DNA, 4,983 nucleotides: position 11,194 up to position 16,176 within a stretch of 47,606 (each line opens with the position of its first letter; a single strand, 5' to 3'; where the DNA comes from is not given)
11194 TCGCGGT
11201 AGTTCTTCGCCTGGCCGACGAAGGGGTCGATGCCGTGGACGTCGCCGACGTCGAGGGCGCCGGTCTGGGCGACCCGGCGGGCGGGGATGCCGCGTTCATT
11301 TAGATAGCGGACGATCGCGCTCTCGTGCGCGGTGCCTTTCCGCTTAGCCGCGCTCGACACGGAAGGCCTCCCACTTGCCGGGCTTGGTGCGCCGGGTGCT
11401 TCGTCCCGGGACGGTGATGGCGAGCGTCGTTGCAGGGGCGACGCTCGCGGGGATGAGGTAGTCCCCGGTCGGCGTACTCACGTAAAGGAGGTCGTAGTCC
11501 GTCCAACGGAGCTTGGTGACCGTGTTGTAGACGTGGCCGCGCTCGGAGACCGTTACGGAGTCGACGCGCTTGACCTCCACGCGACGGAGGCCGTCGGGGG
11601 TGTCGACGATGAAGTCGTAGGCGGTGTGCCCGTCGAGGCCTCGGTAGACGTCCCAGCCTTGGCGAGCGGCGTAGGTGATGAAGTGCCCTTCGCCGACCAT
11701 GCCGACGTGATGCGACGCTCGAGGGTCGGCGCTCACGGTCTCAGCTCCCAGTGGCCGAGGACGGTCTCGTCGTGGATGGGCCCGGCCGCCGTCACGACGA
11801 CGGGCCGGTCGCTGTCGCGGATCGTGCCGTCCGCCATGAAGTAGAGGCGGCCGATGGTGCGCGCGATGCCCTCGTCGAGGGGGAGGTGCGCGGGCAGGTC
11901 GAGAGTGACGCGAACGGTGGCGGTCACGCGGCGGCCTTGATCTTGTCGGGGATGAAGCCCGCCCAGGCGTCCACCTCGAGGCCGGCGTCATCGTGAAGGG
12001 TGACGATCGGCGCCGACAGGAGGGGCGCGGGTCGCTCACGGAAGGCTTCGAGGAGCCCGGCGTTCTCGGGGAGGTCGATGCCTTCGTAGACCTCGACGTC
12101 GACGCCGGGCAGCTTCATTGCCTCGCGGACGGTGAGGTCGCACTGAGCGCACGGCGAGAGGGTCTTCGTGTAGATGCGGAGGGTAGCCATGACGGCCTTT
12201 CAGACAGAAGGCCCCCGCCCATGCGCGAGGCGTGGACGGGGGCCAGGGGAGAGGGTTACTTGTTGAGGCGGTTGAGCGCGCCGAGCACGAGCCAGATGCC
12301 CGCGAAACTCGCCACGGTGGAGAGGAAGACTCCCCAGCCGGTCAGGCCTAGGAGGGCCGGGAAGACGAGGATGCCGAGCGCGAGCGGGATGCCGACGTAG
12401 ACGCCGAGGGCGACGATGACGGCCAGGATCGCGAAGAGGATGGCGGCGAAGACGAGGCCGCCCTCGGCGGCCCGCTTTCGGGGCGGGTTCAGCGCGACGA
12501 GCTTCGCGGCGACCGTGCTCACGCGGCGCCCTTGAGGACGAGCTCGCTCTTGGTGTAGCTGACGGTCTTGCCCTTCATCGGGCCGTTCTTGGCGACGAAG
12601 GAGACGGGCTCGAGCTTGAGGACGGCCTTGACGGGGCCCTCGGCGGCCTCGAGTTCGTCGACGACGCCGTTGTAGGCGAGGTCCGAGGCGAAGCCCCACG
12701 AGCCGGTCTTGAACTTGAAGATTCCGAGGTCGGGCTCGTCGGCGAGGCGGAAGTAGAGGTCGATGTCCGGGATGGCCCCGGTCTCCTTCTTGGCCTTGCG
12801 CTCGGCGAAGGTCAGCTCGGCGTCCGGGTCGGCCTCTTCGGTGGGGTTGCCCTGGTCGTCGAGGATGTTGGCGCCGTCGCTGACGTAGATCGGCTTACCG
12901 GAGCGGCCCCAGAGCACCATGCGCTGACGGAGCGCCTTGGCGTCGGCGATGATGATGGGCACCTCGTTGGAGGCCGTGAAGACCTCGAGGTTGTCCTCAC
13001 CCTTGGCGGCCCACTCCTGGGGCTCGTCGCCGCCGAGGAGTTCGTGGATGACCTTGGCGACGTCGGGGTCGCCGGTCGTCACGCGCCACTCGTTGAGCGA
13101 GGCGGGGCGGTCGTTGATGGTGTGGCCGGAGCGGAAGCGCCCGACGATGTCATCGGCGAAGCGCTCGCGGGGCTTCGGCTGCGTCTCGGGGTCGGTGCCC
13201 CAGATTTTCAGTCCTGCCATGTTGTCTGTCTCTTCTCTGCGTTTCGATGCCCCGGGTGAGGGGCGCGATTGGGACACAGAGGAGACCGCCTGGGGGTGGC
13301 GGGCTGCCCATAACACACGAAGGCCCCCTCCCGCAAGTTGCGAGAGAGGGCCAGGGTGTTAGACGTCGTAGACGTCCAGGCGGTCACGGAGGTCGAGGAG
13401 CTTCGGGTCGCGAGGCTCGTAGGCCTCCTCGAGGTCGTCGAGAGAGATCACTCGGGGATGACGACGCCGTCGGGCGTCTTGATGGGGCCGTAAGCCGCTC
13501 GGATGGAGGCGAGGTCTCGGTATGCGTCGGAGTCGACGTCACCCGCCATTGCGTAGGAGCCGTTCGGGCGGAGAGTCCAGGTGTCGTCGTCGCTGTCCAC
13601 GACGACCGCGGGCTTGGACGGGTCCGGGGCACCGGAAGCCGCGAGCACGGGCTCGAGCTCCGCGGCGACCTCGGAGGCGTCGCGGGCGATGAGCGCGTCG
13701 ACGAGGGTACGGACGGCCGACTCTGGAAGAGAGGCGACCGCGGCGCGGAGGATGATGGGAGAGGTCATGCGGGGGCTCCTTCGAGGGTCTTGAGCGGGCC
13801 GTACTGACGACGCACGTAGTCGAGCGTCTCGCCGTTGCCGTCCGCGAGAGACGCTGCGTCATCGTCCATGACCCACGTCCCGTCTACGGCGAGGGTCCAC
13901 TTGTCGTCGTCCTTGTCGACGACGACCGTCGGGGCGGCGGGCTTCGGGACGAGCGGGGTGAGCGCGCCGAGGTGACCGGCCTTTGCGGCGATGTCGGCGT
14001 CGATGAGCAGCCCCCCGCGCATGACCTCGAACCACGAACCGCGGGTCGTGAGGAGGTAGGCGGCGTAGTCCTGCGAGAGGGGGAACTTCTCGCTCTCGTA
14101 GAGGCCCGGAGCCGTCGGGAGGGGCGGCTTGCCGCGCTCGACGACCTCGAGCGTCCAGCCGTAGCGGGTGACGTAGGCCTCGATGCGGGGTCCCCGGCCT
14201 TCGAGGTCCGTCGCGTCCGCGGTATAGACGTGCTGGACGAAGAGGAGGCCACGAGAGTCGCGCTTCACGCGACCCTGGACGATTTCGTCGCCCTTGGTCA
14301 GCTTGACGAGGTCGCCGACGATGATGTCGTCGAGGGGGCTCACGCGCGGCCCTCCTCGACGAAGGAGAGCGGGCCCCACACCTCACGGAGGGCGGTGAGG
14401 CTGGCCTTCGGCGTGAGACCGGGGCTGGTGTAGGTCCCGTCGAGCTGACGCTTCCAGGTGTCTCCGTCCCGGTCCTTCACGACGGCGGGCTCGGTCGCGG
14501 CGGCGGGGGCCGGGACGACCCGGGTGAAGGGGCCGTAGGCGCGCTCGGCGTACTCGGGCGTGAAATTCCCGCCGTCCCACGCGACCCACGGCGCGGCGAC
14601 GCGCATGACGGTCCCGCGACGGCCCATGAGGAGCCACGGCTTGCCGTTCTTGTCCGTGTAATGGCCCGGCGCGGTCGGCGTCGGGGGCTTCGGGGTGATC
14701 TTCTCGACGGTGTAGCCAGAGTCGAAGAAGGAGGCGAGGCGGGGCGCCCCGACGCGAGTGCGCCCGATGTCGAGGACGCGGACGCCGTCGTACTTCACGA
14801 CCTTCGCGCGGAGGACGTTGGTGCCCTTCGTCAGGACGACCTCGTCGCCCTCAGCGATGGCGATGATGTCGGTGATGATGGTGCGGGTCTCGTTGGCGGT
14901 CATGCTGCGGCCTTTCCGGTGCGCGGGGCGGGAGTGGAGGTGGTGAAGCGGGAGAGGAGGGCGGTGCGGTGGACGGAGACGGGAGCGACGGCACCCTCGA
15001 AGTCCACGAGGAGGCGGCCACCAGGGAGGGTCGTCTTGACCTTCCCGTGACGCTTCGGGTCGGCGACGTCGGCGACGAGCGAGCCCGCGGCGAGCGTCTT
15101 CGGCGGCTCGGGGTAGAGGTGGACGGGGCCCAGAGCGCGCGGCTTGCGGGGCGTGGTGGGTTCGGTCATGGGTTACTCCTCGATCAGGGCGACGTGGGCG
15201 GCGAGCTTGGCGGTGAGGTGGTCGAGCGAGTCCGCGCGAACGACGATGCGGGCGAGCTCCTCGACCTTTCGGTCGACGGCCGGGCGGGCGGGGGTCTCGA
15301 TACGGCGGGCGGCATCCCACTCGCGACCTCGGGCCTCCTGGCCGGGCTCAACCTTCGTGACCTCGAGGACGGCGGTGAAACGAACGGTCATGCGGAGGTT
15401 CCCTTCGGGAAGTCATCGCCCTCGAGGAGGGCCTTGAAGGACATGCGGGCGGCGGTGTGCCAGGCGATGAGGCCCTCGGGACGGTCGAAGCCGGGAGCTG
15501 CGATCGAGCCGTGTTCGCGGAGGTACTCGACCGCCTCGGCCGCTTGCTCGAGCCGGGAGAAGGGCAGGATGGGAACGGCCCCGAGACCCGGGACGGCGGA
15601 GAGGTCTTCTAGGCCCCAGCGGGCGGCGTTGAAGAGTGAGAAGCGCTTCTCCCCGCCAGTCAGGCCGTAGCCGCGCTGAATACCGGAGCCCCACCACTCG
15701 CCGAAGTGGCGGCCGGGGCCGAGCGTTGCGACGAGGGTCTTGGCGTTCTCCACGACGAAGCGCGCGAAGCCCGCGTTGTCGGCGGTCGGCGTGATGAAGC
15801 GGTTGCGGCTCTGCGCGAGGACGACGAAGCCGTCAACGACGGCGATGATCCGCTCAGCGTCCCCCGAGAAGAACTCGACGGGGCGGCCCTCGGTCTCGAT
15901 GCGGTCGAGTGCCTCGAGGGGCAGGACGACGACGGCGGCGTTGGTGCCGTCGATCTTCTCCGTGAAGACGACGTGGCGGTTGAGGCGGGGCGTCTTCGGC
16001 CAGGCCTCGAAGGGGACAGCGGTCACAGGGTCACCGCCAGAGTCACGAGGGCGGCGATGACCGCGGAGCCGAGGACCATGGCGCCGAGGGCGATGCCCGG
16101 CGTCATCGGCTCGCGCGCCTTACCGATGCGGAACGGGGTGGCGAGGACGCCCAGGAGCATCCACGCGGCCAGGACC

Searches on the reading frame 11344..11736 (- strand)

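Call 28: search_protein_families(library=pfam, proteins=[window:11344-11736:-], max_evalue=0.01)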
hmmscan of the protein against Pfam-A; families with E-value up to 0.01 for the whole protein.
window:11344-11736:- (130 aa): 1 family
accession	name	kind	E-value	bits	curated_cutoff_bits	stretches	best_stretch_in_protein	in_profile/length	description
PF11645.14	PDDEXK_5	-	3.7e-05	24.2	26.1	1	9-72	4-64/138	PD-(D/E)XK endonuclease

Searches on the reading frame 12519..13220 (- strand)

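Call 27: search_protein_families(library=pfam, proteins=[window:12519-13220:-], max_evalue=0.01)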
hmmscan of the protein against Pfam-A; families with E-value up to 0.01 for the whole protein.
window:12519-13220:- (233 aa): 1 family
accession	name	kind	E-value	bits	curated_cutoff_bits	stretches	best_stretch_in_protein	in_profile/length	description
PF18897.5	Gp3-like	-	2.8e-13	50.6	23.6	1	26-214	1-179/191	Recombination directionality factor-like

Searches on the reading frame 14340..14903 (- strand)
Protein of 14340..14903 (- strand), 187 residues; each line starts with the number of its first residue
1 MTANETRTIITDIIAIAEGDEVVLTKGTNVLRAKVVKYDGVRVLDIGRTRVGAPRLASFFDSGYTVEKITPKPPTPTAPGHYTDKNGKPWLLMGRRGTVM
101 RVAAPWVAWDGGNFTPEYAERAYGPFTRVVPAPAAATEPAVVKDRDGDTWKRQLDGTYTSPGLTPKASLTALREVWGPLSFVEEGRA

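Call 27: search_protein_families(library=pfam, proteins=[window:14340-14903:-], max_evalue=0.01)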
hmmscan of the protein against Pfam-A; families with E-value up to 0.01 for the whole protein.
window:14340-14903:- (187 aa): 1 family
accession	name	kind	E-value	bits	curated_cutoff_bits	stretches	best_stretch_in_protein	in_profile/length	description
PF01663.27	Phosphodiest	-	0.00072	19.7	23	1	36-83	4-50/342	Type I phosphodiesterase / nucleotide pyrophosphatase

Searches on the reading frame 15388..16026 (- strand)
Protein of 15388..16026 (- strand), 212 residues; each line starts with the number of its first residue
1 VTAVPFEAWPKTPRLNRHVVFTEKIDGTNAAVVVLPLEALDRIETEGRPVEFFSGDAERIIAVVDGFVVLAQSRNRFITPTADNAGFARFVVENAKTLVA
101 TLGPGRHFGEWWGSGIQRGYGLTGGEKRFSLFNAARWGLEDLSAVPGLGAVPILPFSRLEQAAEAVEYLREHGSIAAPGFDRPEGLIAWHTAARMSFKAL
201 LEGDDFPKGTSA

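Call 27: search_protein_families(library=pfam, proteins=[window:15388-16026:-], max_evalue=0.01)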
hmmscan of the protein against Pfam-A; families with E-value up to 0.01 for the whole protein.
window:15388-16026:- (212 aa): 1 family
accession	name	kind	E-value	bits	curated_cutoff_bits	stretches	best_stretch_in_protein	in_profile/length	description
PF09414.15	RNA_ligase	-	4e-07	30.8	27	1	18-154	2-125/171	RNA ligase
